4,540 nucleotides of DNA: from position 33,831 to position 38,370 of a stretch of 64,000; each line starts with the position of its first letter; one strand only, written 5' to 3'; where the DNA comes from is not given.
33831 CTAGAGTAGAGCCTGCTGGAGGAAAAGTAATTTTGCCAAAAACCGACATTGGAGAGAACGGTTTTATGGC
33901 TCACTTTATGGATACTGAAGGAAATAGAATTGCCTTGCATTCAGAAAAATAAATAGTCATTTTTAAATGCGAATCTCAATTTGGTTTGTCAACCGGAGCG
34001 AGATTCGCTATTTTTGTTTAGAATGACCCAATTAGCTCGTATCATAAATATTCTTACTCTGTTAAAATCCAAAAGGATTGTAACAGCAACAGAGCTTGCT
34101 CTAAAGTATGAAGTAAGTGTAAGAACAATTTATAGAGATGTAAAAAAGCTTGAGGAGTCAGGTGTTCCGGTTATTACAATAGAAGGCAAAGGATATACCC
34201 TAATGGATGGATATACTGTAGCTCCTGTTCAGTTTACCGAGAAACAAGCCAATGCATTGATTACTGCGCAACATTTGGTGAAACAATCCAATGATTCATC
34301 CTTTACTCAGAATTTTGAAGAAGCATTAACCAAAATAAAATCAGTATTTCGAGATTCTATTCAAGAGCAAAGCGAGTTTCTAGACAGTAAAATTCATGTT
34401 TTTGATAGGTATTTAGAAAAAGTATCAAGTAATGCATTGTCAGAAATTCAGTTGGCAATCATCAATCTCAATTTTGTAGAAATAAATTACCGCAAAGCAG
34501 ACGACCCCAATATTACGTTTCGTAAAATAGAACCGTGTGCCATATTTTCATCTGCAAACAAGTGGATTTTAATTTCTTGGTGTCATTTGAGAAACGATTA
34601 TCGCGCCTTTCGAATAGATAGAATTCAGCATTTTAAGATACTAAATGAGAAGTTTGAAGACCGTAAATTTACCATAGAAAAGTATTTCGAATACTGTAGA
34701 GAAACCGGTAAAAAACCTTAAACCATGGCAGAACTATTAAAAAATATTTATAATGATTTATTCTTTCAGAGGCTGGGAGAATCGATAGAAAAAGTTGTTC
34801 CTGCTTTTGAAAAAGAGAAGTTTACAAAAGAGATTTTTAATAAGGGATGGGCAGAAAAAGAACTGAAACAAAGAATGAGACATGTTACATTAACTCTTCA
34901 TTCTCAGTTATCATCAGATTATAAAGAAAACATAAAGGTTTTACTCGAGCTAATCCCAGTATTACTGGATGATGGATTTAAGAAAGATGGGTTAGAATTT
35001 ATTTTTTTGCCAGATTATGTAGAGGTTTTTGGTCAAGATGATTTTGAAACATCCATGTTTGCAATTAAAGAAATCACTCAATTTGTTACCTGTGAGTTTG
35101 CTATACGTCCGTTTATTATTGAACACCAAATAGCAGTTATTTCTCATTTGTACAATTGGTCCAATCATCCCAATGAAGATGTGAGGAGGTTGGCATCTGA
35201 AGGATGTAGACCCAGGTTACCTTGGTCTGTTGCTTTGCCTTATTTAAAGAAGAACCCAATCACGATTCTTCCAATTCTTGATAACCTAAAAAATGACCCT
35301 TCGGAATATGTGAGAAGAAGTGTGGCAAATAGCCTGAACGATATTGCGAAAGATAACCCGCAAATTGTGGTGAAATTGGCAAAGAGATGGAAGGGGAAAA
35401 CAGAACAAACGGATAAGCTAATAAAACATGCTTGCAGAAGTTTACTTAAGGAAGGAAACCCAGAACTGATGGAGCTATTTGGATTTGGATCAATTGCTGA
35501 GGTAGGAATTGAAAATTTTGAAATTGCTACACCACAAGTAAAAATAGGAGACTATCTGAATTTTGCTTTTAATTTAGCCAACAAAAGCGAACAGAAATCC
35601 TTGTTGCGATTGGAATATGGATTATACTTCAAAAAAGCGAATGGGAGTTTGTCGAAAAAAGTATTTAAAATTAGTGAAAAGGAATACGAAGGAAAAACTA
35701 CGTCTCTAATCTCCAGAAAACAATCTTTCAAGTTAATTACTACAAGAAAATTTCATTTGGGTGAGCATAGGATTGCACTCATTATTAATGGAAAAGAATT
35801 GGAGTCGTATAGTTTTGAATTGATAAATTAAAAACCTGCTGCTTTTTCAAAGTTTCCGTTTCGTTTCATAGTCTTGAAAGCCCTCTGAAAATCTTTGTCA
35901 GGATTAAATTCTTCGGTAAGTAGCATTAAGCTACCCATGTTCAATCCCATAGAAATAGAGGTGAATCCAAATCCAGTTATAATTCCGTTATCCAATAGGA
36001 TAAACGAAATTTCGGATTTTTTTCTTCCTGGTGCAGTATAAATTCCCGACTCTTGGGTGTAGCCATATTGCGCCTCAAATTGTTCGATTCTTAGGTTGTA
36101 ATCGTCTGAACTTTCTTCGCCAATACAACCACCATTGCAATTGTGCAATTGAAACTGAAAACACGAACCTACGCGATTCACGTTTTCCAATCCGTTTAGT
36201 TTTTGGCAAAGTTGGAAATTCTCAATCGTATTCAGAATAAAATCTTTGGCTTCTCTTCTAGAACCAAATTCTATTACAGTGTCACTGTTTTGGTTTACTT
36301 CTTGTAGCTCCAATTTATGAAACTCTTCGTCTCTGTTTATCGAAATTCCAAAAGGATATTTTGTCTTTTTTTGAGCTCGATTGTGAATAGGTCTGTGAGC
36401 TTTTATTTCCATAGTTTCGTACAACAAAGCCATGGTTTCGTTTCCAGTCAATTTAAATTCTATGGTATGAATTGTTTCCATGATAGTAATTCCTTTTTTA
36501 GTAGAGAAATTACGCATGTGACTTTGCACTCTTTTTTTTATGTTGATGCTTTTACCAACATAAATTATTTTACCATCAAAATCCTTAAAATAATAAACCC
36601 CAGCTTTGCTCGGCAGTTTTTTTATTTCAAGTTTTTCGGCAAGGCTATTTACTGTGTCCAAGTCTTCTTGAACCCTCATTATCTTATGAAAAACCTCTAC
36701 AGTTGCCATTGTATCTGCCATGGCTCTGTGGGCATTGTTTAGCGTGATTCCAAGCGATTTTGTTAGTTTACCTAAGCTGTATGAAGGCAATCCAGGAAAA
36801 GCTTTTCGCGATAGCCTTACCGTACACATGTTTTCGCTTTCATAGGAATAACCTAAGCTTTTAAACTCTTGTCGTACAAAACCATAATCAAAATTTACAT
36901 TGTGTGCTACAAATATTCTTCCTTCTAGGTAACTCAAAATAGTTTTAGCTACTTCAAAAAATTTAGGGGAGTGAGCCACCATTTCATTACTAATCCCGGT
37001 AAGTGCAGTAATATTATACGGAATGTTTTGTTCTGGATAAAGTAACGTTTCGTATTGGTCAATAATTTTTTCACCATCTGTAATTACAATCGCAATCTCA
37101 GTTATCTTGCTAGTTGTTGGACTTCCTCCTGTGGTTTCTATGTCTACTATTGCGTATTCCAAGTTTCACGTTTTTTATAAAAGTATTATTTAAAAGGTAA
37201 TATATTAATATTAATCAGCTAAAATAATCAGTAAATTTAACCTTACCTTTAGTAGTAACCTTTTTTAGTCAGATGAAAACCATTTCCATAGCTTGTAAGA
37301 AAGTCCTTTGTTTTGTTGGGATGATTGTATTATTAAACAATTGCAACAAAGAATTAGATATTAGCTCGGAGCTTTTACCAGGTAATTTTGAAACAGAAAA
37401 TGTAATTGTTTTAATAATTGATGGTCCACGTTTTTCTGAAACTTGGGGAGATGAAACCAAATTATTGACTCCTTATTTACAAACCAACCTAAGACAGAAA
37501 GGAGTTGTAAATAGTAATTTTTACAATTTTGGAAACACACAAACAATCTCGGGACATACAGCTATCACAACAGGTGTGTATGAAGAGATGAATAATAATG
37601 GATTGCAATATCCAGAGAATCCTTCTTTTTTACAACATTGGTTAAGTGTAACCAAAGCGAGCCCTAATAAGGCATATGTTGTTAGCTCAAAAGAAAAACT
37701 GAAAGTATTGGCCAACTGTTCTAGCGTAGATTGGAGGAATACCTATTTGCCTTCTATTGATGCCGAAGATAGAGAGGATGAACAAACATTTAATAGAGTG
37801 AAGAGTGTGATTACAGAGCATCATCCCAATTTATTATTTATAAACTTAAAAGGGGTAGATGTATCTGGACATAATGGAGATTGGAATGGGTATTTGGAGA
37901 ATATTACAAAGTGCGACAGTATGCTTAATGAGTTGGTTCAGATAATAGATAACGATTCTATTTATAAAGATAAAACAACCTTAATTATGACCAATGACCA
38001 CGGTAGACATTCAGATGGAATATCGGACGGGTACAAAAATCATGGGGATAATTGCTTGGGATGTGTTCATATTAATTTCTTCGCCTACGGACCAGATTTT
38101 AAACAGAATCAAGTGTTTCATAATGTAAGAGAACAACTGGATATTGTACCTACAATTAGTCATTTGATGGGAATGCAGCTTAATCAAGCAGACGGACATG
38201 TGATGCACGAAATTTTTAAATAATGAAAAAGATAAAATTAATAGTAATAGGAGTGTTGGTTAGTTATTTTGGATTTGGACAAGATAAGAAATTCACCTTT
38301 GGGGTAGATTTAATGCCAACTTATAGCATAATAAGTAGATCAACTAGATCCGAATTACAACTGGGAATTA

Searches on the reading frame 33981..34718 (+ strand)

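Call 5: search_protein_families(library=pfam, proteins=[window:33981-34718:+], max_evalue=0.001)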
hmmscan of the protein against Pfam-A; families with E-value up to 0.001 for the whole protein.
window:33981-34718:+ (246 aa): 4 families
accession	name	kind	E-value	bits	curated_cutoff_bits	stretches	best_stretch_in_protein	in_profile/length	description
PF13280.12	WYL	-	1e-15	57.9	21.8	1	152-219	2-69/70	WYL domain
PF08279.18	HTH_11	-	4.8e-15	55.6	25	1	20-72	1-54/55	HTH domain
PF19187.6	HTH_PafC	-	8.2e-07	29.3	32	1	16-120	1-114/115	PafC helix-turn-helix domain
PF08220.18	HTH_DeoR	-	1.7e-06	28.1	21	1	20-62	1-43/57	DeoR-like helix-turn-helix domain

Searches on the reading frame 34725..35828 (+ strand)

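Call 5: search_protein_families(library=pfam, proteins=[window:34725-35828:+], max_evalue=0.001)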
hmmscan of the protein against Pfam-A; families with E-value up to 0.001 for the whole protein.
window:34725-35828:+ (368 aa): 2 families
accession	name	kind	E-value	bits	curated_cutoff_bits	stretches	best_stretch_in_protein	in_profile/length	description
PF02985.28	HEAT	-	1.8e-07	31.2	23.5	0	181-209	1-29/31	HEAT repeat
PF08713.17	DNA_alkylation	-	0.00083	19.5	21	0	122-217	106-192/213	DNA alkylation repair enzyme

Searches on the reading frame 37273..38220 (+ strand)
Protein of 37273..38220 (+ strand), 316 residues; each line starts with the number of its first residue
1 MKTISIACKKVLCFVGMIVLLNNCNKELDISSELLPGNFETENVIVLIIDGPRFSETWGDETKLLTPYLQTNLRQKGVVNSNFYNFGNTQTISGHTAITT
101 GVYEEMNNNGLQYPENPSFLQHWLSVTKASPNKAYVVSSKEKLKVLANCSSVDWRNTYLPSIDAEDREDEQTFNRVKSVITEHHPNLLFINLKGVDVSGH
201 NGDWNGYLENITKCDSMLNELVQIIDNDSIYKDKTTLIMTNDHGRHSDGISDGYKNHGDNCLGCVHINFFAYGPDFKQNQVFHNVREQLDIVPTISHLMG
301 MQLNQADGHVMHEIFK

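Call 5: search_protein_families(library=pfam, proteins=[window:37273-38220:+], max_evalue=0.001)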
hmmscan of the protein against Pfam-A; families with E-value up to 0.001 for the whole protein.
window:37273-38220:+ (316 aa): 3 families
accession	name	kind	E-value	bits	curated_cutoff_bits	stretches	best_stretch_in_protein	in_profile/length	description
PF00884.28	Sulfatase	-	2.7e-13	50.4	25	1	43-301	2-301/301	Sulfatase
PF01676.23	Metalloenzyme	-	2.4e-11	44.1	24.3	1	166-302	128-251/252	Metalloenzyme superfamily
PF01663.27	Phosphodiest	-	9.9e-11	42.2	23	1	148-244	120-220/342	Type I phosphodiesterase / nucleotide pyrophosphatase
